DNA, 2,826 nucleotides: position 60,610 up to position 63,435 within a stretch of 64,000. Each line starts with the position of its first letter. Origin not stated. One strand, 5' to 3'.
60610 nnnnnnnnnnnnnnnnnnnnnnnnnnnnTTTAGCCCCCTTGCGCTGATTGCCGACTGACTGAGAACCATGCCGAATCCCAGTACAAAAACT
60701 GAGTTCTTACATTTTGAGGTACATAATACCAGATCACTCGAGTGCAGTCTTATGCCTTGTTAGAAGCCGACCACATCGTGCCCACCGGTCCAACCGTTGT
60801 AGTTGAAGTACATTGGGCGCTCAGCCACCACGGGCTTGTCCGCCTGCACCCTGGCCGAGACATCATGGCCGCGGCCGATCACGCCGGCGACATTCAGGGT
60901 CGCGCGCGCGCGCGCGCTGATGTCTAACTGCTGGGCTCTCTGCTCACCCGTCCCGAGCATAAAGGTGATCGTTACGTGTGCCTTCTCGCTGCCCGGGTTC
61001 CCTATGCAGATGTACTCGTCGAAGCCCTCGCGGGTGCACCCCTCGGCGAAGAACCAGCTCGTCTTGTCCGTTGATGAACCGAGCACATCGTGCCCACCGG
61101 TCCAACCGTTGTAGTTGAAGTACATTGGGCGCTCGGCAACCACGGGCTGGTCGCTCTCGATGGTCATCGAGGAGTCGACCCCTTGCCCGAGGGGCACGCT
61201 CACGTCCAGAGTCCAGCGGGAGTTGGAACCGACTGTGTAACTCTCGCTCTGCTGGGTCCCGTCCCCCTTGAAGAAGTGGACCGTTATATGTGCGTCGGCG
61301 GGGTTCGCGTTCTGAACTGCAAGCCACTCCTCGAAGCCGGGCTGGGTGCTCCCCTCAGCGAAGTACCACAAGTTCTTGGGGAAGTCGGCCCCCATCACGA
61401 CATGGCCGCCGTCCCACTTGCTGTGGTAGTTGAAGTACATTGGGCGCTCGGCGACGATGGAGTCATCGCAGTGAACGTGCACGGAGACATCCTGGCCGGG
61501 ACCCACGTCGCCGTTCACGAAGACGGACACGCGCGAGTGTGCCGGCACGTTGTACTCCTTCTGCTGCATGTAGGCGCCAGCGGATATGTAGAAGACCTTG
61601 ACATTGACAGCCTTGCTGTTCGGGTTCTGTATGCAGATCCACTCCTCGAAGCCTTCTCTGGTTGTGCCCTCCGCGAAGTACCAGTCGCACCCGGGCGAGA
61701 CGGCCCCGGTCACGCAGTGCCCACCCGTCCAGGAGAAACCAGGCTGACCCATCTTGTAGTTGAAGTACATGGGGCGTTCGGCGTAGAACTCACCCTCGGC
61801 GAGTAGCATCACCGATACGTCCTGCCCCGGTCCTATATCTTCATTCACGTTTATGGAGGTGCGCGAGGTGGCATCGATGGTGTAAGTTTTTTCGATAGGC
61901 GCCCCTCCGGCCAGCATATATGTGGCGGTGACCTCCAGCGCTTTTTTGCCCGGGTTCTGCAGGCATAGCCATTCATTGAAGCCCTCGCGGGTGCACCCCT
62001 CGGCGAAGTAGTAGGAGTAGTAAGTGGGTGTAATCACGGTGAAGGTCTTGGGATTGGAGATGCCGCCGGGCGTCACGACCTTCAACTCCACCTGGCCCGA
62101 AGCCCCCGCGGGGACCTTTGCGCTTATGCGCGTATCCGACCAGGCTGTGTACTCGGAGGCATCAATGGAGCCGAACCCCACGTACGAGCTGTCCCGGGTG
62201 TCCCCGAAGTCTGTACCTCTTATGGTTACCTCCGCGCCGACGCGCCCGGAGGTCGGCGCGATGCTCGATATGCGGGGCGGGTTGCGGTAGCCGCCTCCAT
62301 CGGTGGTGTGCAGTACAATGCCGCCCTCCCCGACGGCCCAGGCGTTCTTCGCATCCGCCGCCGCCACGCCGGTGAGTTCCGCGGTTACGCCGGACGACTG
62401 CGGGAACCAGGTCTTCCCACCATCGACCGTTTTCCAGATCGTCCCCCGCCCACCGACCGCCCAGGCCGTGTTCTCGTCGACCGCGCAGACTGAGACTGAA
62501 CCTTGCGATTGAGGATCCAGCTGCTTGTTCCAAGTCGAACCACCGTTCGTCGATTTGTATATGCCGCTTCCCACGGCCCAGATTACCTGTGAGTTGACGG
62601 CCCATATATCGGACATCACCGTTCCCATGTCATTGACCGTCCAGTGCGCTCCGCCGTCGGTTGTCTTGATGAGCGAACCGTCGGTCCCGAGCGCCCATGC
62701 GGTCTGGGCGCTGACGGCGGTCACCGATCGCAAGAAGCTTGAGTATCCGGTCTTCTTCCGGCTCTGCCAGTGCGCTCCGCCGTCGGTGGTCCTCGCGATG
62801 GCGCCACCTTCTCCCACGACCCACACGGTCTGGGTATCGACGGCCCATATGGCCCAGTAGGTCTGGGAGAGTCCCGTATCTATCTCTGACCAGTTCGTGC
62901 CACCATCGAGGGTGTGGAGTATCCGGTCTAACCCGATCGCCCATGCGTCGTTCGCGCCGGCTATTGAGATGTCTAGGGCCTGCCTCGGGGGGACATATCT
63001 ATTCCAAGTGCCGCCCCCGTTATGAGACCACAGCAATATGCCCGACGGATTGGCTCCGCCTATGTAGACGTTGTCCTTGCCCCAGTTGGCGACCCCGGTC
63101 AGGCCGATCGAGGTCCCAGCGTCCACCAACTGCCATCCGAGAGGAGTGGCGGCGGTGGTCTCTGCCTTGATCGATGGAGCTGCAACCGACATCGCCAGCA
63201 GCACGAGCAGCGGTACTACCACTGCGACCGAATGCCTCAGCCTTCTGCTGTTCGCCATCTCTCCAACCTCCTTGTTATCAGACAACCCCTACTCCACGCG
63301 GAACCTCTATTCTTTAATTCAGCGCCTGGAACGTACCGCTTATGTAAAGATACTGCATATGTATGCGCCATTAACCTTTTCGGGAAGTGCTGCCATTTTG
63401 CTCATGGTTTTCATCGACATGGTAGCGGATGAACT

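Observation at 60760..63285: Single-gene high-GC island encoding a secreted propeller-IPT-5x-repeat protein with a very recent internal duplication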

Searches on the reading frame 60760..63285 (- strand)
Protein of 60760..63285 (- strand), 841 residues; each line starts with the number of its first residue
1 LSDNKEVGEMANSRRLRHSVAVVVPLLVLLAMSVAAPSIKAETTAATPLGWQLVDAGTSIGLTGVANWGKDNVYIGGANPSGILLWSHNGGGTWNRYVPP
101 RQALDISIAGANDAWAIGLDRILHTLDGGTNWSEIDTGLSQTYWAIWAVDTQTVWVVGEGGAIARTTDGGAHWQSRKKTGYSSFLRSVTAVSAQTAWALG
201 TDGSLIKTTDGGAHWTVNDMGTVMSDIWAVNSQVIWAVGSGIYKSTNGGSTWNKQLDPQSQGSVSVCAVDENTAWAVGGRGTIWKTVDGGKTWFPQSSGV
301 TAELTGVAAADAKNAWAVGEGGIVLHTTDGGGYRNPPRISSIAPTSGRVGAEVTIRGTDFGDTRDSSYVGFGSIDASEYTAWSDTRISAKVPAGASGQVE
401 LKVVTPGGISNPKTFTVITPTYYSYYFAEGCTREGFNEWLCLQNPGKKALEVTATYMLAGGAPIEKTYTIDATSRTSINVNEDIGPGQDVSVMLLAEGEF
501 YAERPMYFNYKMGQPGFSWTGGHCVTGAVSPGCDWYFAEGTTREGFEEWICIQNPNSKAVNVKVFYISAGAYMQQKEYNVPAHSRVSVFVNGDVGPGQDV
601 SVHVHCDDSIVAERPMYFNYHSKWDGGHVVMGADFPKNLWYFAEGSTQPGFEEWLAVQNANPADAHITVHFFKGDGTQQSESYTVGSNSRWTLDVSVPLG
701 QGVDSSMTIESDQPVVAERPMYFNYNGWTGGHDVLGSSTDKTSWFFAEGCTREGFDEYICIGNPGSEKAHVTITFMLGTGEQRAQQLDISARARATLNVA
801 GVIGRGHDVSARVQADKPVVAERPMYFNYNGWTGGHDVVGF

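Call 4: search_protein_families(library=pfam, proteins=[window:60760-63285:-], max_evalue=0.1)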
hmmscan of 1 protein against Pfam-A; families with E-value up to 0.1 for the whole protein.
window:60760-63285:- (841 aa): 8 families
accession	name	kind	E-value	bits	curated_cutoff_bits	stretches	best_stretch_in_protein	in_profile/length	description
PF14870.12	PSII_BNR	-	7.2e-19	68.6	27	4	49-176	7-140/303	Photosynthesis system II assembly factor YCF48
PF18986.5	DUF5719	-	3.4e-17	63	26.2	2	637-821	50-239/319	Family of unknown function (DUF5719)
PF01833.30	TIG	-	2.7e-13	50.1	20.9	1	337-417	1-84/84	IPT/TIG domain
PF15902.12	Sortilin-Vps10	-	1.8e-09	37.3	33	2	242-301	3-65/446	Sortilin, neurotensin receptor 3,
PF07100.16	ASRT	-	0.00023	21.5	25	0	757-794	28-66/119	Anabaena sensory rhodopsin transducer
PF02012.26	BNR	-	0.0017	18.5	27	0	86-95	2-11/12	BNR/Asp-box repeat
PF00932.25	LTD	-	0.029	15.2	34.3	0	543-601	20-66/109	Lamin Tail Domain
PF21160.3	PrkC-like_PASTA-like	-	0.054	14.3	27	0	671-719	24-70/74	Serine/threonine protein kinase-like, C-terminal PASTA-like domain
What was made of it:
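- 62293..63141 (-): Ycf48-like seven-bladed Asp-box beta-propeller (aa ~40-322). Pfam PSII_BNR 68.6 bits, above the 27-bit cut-off (call 4).
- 62035..62277 (-): IPT/TIG immunoglobulin-like domain (aa 328-408). Pfam TIG 50.1 bits, above the 20.9-bit cut-off (call 4).
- On ASRAH superfamily (ASRT/TM1070 fold): The whole window protein is below Pfam's gathering score (21.5 < 25, call 4).
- On DUF5719 (PF18986) / actinobacterial ASRAH lipoprotein: 63.0 bits against 26.2 (call 4).
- Closest known: ASRAH superfamily. Different: The Pfam ASRT score for the window protein is below the gathering cut-off (21.5 < 25, call 4).
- Pfam matches (call 4).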

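Call 9: find_homologous_proteins(query=window:60760-63258:-)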
Query window:60760-63258:- (832 aa): 1938 proteins with E <= 0.001 among 8000 candidates; the best 120 are listed.
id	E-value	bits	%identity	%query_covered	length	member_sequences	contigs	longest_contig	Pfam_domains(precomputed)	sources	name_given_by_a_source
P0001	0.0e+0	1936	100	100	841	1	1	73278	PF01833.31,PF18986.6,PF14870.13,PF15902.13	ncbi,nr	ncbi:MAG: DUF5719 family protein [Actinomycetota bacterium]|nr:DUF5719 family protein [Actinomycetot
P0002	0.0e+0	1468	74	100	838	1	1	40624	PF01833.31,PF18986.6,PF14870.13,PF15902.13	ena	-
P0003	0.0e+0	1193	63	100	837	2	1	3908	PF01833.31,PF18986.6,PF14870.13,PF15902.13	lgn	-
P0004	0.0e+0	1041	61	91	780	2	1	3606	PF01833.31,PF18986.6,PF07100.17,PF14870.13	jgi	jgi:photosystem II stability/assembly factor-like uncharacterized protein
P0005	0.0e+0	1015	59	88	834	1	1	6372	PF01833.31,PF18986.6,PF07100.17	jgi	jgi:photosystem II stability/assembly factor-like uncharacterized protein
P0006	4.7e-295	999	57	95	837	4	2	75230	PF01833.31,PF18986.6,PF14870.13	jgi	-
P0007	8.4e-284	962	54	95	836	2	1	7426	PF01833.31,PF18986.6,PF07100.17,PF14870.13,PF15902.13,PF05506.18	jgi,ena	-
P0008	2.9e-283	960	54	100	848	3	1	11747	PF01833.31,PF18986.6,PF14870.13,PF15902.13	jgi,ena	-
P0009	2.6e-252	858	41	61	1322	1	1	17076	PF01833.31,PF14870.13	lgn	-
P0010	2.3e-244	832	65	61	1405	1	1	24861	PF01833.31,PF18986.6,PF07100.17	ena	-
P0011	3.6e-243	828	65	63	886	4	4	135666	PF01833.31,PF00415.25,PF18986.6,PF07100.17,PF13540.13,PF25390.2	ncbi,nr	ncbi:MAG: IPT/TIG domain-containing protein [Actinobacteria bacterium]|nr:IPT/TIG domain-containing 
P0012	7.1e-239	814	61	61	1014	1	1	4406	PF01833.31,PF18986.6,PF07100.17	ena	-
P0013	1.1e-222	760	63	59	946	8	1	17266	PF01833.31,PF18986.6,PF05506.18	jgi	-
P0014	4.6e-222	758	42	92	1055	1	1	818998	PF18986.6,PF07100.17,PF14870.13,PF23682.2,PF17966.8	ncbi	-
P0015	1.1e-215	737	66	57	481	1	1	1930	PF18986.6,PF07100.17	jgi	jgi:hypothetical protein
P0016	6.6e-214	731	44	100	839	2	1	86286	PF01833.31,PF18986.6,PF14870.13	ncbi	-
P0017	1.8e-212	726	55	74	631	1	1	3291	PF01833.31,PF18986.6,PF14870.13,PF15902.13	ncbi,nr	ncbi:MAG: YCF48-related protein, partial [Thermoleophilia bacterium]|nr:YCF48-related protein [Therm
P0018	8.7e-209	714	49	85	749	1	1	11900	PF18986.6,PF14870.13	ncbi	-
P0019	1.6e-208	713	70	50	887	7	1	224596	PF18986.6,PF07100.17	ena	-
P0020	6.1e-206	705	48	85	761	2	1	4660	PF19193.7,PF18986.6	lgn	-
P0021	1.1e-204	700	69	50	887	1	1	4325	PF18986.6,PF07100.17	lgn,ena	-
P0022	3.8e-200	686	49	84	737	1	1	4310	PF18986.6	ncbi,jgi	jgi:hypothetical protein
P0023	4.3e-200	685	69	50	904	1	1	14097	PF18986.6,PF07100.17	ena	-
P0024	1.3e-199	684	68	50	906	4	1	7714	PF18986.6,PF07100.17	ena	-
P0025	1.6e-197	677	53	74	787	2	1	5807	PF18986.6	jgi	jgi:hypothetical protein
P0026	1.4e-196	674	60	59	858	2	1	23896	PF01833.31,PF18986.6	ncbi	-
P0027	5.3e-195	668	58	63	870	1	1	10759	PF01833.31,PF18986.6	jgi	jgi:IPT/TIG domain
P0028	3.6e-194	666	69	50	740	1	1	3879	PF18986.6,PF13540.13,PF25390.2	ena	-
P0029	2.4e-191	656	42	96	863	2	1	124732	PF01833.31,PF18986.6,PF14870.13,PF15902.13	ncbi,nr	ncbi:MAG: IPT/TIG domain-containing protein [Actinomycetota bacterium]|nr:IPT/TIG domain-containing 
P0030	1.0e-189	651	58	57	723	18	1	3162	PF01833.31,PF18986.6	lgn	-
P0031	3.6e-189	649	54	50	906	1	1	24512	PF18986.6,PF07100.17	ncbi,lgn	-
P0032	2.6e-186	640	53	50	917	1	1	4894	PF18986.6,PF07100.17,PF05506.18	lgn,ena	-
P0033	3.1e-186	639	40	62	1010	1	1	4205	PF05257.23,PF01833.31,PF07100.17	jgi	jgi:surface antigen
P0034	3.6e-186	639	56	59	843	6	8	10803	PF01833.31,PF18986.6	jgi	jgi:hypothetical protein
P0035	8.6e-186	638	57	61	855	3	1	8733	PF00112.30,PF01833.31,PF18986.6,PF07100.17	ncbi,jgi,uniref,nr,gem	ncbi:MAG: hypothetical protein CVT63_06855 [Candidatus Anoxymicrobium japonicum]|uniref:Cysteine pro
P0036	1.2e-185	638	52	50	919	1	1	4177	PF18986.6,PF07100.17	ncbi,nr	ncbi:MAG: hypothetical protein H5T95_14110 [Firmicutes bacterium]|nr:hypothetical protein [Bacillota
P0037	2.4e-179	617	46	85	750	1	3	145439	PF18986.6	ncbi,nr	ncbi:MAG: hypothetical protein KKF41_02805 [Actinobacteria bacterium]|nr:hypothetical protein [Actin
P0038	5.0e-177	609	54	50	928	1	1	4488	PF18986.6,PF07100.17,PF05506.18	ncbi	-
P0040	2.5e-170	587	43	90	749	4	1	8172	PF19193.7,PF18986.6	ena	-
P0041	3.8e-160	553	34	92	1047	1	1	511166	PF18986.6,PF07100.17,PF14870.13,PF15902.13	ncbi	-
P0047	7.5e-151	522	33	89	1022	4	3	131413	PF18986.6,PF07100.17,PF14870.13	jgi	-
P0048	1.9e-150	521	35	100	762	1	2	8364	PF18986.6,PF07100.17,PF14870.13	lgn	-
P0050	1.7e-149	518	40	61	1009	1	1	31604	PF01833.31,PF18986.6,PF07100.17,PF14870.13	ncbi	ncbi:MAG: IPT/TIG domain-containing protein [Candidatus Geothermincolia bacterium]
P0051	1.1e-148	515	32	61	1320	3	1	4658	PF01833.31,PF18986.6,PF14870.13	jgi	-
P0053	4.2e-148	513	38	88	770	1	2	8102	PF18986.6,PF07100.17,PF14870.13,PF15902.13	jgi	jgi:photosystem II stability/assembly factor-like uncharacterized protein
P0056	5.5e-142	493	42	73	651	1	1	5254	PF18986.6,PF14870.13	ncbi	ncbi:MAG: WD40/YVTN/BNR-like repeat-containing protein [Candidatus Geothermincolia bacterium]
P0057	4.6e-140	487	36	87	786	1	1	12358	PF18986.6,PF07100.17,PF14870.13,PF15902.13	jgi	jgi:photosystem II stability/assembly factor-like uncharacterized protein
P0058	5.4e-140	487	44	67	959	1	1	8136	PF26549.1,PF01833.31,PF18986.6,PF07676.19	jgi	jgi:hypothetical protein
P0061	8.5e-137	476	45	52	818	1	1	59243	PF18986.6,PF07100.17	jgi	-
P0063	1.4e-135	472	52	50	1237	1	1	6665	PF18986.6,PF13620.13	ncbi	-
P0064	1.5e-133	465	44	61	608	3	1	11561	PF01833.31,PF18986.6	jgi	jgi:hypothetical protein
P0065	4.5e-133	464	42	67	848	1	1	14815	PF01833.31,PF18986.6,PF07100.17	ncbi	-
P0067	3.2e-132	461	44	51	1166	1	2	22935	PF18986.6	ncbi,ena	-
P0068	9.5e-132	459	41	61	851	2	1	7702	PF01833.31,PF18986.6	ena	-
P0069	2.9e-131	458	35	86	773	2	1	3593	PF18986.6,PF07100.17,PF14870.13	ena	-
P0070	7.8e-131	456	37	62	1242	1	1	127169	PF01833.31,PF18986.6,PF07100.17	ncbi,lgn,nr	ncbi:MAG: IPT/TIG domain-containing protein [Actinomycetota bacterium]|nr:IPT/TIG domain-containing 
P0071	6.4e-130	453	44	61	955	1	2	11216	PF26549.1,PF01833.31,PF18986.6,PF07100.17,PF07676.19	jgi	jgi:Tol biopolymer transport system component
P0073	1.7e-128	448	43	61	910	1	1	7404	PF01833.31,PF18986.6,PF07100.17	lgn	-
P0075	9.1e-128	446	40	82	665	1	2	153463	PF18986.6,PF07100.17,PF14870.13,PF05506.18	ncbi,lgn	-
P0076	3.7e-127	444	40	73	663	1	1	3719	PF18986.6,PF07100.17,PF14870.13,PF05506.18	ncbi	-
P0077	1.6e-126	442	41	67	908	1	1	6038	PF01833.31,PF18986.6,PF07100.17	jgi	jgi:hypothetical protein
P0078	2.1e-126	442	42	49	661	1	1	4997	PF01551.30,PF18986.6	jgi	jgi:hypothetical protein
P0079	5.3e-126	440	42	51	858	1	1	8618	PF18986.6,PF07676.19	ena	-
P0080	8.1e-126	440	41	61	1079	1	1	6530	PF26549.1,PF01833.31,PF18986.6,PF07100.17,PF26550.2,PF07676.19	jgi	jgi:Tol biopolymer transport system component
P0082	3.7e-123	431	39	61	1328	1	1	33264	PF01833.31,PF18986.6,PF14870.13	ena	-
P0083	1.0e-122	429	40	61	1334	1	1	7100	PF01833.31,PF18986.6,PF14870.13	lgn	-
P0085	4.7e-122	427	41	50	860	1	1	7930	PF18986.6,PF07100.17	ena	-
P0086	1.0e-120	423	42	61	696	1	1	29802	PF01833.31,PF18986.6,PF07100.17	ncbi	-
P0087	1.4e-120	422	43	61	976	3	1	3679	PF26549.1,PF01833.31,PF18986.6,PF07100.17,PF07676.19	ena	-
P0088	2.5e-120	421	45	50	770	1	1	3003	PF18986.6,PF07100.17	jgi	jgi:hypothetical protein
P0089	3.6e-120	421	31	60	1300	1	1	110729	PF01833.31,PF18986.6,PF14870.13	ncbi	-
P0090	3.9e-120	421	44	61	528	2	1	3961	PF01833.31,PF18986.6,PF07100.17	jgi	jgi:hypothetical protein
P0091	9.9e-120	419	42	61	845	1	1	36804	PF01833.31,PF18986.6,PF07100.17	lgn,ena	-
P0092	2.9e-119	418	44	51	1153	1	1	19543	PF18986.6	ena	-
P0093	4.1e-119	417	35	99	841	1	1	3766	PF01833.31,PF18986.6,PF07100.17,PF10708.15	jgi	jgi:hypothetical protein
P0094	1.3e-118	416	31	60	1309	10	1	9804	PF01833.31,PF18986.6,PF14870.13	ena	-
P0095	4.4e-118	414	44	51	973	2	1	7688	PF22148.2,PF18986.6,PF00082.28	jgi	-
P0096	1.9e-117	412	33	87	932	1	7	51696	PF01833.31,PF18986.6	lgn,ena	-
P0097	2.0e-117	412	43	61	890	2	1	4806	PF01833.31,PF18986.6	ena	-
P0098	2.0e-117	412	46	49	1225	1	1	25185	PF21345.4,PF18986.6,PF07100.17,PF21346.4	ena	-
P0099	4.2e-117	411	45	46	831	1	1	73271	PF00150.25,PF18986.6,PF07100.17,PF23682.2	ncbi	-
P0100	4.9e-117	411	46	49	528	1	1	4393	PF18986.6,PF07100.17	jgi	jgi:hypothetical protein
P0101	8.1e-117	410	34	88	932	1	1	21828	PF01833.31,PF18986.6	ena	-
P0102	1.9e-116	409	40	67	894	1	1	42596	PF01833.31,PF18986.6,PF07100.17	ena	-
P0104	7.4e-116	407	42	61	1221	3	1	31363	PF17957.8,PF18986.6,PF07100.17,PF19077.7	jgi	-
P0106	2.4e-115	405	40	61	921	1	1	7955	PF18986.6,PF07100.17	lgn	-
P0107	4.8e-115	404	43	50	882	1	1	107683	PF18986.6,PF07100.17,PF15892.12,PF05506.18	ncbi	-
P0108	9.3e-115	403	42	51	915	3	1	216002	PF01833.31,PF18986.6,PF07100.17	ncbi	-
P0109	9.5e-115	403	34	81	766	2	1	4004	PF18986.6,PF14870.13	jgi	-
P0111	3.2e-114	401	42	54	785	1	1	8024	PF11999.14,PF07100.17,PF07705.18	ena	-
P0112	4.3e-114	401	44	50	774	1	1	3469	PF11999.14,PF18986.6,PF07100.17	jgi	-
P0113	1.5e-113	399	43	49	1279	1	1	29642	PF21345.4,PF18986.6,PF19526.6,PF05506.18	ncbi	ncbi:MAG: DUF5719 family protein [Candidatus Geothermincolia bacterium]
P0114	1.5e-113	399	44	49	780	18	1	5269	PF09587.16,PF18986.6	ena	-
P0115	4.0e-113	398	44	49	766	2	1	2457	PF09587.16,PF18986.6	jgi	jgi:poly-gamma-glutamate capsule biosynthesis protein CapA/YwtB (metallophosphatase superfamily)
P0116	6.5e-113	397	39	50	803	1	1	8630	PF18986.6,PF25852.1,PF14870.13,PF02012.27,PF15902.13,PF05506.18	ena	-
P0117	8.2e-113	397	42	50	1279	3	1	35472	PF21345.4,PF18986.6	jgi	jgi:hypothetical protein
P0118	9.9e-113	396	41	53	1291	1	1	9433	PF01833.31,PF18986.6,PF18998.7,PF05506.18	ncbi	-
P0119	1.1e-112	396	35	91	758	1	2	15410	PF18986.6,PF14870.13,PF05506.18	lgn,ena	-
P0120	1.1e-112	396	34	91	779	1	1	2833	PF18986.6,PF07100.17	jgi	jgi:hypothetical protein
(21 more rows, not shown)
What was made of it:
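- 60760..63258 (-): Coding sequence of the imported gene: 832 aa plus stop. NCBI's 841-aa model starts 9 codons too early, at TTG 63285. 100% match to an NCBI MAG protein named 'DUF5719 family protein [Actinomycetota bacterium]' (call 9).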

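Call 10: search_protein_families(library=ncbifam, proteins=[window:60760-63258:-], max_evalue=0.01)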
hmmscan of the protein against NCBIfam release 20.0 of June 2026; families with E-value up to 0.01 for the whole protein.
window:60760-63258:- (832 aa): 3 families
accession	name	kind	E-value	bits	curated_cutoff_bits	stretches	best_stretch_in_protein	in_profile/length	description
NF010237.0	PRK13684.1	equivalog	1.8e-21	76.5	326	3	15-167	12-167/334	photosynthesis system II assembly factor Ycf48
NF045728.1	glycosyl_F510_1955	equivalog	8e-14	51.5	175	2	154-313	74-242/246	F510_1955 family glycosylhydrolase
NF047769.1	LIC10067_lipo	equivalog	0.00046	19.4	200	1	334-403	43-119/239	LIC10067 family putative lipoprotein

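Call 13: find_encoding_contigs(protein=P0002, flank=10000, max_places=3)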
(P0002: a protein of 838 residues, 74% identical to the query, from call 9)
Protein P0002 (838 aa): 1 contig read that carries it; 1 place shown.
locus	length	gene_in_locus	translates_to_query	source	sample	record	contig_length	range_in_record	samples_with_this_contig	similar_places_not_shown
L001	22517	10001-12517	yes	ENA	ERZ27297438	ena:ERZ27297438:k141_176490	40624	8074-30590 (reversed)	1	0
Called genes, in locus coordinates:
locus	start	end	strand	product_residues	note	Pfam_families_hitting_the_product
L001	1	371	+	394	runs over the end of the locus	PF18911:PKD_4 (weak), PF00801:PKD (weak)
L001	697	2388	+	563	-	PF02770:Acyl-CoA_dh_M (weak), PF00441:Acyl-CoA_dh_1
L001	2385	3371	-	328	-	PF00294:PfkB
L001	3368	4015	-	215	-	PF01081:Aldolase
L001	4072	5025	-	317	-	PF01073:3Beta_HSD, PF01370:Epimerase, PF02719:Polysacc_synt_2 (faint), PF04321:RmlD_sub_bind, PF13460:NAD_binding_10, PF16363:GDP_Man_Dehyd, PF07993:NAD_binding_4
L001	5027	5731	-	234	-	PF03737:RraA-like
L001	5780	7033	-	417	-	PF00202:Aminotran_3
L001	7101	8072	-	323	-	PF19709:DUF6206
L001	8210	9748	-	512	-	PF00890:FAD_binding_2 (weak), PF01266:DAO (weak), PF01593:Amino_oxidase, PF12831:FAD_oxidored (faint), PF13450:NAD_binding_8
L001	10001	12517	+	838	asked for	PF14870:PSII_BNR (weak), PF15902:Sortilin-Vps10 (faint), PF14870:PSII_BNR, PF01833:TIG, PF18986:DUF5719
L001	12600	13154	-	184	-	PF03729:DUF308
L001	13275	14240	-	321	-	PF05853:BKACE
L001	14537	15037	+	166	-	PF17932:TetR_C_24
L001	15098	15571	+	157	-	PF12172:zf-ChsH2 (weak), PF01796:OB_ChsH2_C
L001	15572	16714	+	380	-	PF00108:Thiolase_N, PF22691:Thiolase_C_1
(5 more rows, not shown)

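Call 14: find_encoding_contigs(protein=P0006, flank=10000, max_places=3)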
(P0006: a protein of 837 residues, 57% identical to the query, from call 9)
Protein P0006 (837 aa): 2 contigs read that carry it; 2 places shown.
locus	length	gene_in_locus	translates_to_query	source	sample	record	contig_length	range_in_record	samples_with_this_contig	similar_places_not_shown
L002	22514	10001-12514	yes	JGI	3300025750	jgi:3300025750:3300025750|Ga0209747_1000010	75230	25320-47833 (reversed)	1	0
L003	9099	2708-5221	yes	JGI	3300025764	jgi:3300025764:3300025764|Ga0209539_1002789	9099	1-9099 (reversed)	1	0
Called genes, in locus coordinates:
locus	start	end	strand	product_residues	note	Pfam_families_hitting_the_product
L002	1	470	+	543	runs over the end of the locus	PF13231:PMT_2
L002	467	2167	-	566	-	PF09924:LPG_synthase_C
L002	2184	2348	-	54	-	-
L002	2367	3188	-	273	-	-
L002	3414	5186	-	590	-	PF01590:GAF, PF13185:GAF_2, PF13492:GAF_3, PF00989:PAS, PF08448:PAS_4, PF13426:PAS_9, PF00512:HisKA (weak), PF02518:HATPase_c, +1 more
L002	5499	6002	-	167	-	PF00903:Glyoxalase, PF13468:Glyoxalase_3, PF13669:Glyoxalase_4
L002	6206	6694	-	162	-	PF00583:Acetyltransf_1, PF13673:Acetyltransf_10, PF13508:Acetyltransf_7, PF08445:FR47 (faint)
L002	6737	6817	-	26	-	-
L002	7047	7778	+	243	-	PF00753:Lactamase_B, PF19583:ODP (weak)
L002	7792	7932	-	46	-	-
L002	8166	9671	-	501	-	PF01266:DAO (faint), PF01593:Amino_oxidase, PF07992:Pyr_redox_2 (faint), PF13450:NAD_binding_8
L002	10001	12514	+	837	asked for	PF14870:PSII_BNR (weak), PF01833:TIG, PF18986:DUF5719 (faint)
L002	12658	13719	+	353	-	PF01208:URO-D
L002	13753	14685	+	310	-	PF00561:Abhydrolase_1, PF12146:Hydrolase_4, PF12697:Abhydrolase_6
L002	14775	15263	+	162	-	PF00376:MerR, PF13411:MerR_1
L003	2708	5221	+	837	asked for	PF14870:PSII_BNR (weak), PF01833:TIG, PF18986:DUF5719 (faint)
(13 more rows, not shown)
